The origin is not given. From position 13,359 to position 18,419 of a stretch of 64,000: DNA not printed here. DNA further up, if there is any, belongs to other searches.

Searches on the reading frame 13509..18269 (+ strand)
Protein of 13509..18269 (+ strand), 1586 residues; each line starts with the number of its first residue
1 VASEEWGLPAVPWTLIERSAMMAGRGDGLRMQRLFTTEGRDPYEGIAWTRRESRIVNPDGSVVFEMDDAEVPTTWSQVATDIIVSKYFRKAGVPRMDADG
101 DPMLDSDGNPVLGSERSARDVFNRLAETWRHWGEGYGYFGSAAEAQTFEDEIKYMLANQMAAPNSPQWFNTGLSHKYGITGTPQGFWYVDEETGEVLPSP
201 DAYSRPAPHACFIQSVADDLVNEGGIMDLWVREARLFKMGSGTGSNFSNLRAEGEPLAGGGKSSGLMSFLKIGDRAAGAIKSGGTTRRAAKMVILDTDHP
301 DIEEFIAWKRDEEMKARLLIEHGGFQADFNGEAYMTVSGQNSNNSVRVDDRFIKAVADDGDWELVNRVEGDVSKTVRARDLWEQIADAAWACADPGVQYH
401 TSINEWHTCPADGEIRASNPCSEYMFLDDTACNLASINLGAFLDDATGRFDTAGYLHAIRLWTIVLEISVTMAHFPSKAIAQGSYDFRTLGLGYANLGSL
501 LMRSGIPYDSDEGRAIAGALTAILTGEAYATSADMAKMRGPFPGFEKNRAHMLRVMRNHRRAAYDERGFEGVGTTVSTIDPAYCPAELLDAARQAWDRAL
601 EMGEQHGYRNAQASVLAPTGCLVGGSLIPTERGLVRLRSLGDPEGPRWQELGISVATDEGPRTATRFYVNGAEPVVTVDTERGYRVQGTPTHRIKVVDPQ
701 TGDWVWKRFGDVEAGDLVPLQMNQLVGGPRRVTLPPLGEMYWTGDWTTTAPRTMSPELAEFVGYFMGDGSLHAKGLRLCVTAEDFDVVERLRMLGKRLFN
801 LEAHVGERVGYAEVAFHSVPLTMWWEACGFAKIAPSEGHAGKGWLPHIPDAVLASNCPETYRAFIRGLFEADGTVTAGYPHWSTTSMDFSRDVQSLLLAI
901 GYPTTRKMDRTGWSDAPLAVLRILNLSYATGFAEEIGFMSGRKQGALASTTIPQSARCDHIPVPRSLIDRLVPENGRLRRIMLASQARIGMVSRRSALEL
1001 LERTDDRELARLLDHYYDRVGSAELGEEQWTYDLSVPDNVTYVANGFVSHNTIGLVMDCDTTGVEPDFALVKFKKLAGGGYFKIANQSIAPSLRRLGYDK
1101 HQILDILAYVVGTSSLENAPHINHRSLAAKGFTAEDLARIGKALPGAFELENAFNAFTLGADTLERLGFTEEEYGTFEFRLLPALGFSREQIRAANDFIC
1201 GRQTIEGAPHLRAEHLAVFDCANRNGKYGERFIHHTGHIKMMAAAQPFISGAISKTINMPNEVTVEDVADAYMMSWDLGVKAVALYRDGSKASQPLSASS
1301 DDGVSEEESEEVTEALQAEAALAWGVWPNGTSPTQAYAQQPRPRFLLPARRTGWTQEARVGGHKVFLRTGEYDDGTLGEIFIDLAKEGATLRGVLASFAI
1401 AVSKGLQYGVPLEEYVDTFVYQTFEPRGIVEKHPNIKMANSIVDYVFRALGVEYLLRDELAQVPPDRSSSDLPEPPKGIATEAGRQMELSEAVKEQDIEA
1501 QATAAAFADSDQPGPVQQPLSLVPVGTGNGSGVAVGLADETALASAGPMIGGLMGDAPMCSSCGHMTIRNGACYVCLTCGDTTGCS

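Call 78: search_protein_families(library=pfam, proteins=[window:13509-18269:+], max_evalue=0.00001)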
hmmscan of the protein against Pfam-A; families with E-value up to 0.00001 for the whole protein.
window:13509-18269:+ (1586 aa): 5 families
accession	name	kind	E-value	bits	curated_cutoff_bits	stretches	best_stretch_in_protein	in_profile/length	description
PF02867.20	Ribonuc_red_lgC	-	2.3e-124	416.4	23.9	2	210-620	2-390/523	Ribonucleotide reductase, barrel domain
PF08471.15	Ribonuc_red_2_N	-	2.5e-36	124.4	27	1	59-159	1-103/103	Class II vitamin B12-dependent ribonucleotide reductase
PF14528.11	LAGLIDADG_3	-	2.4e-15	57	22.5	1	859-937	1-82/82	LAGLIDADG-like domain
PF12637.14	TSCPD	-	4.7e-10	40.1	22.8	1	1361-1451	10-85/88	TSCPD domain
PF14890.11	Intein_splicing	-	9.5e-10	38.9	35.8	1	665-1051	39-155/155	Intein splicing domain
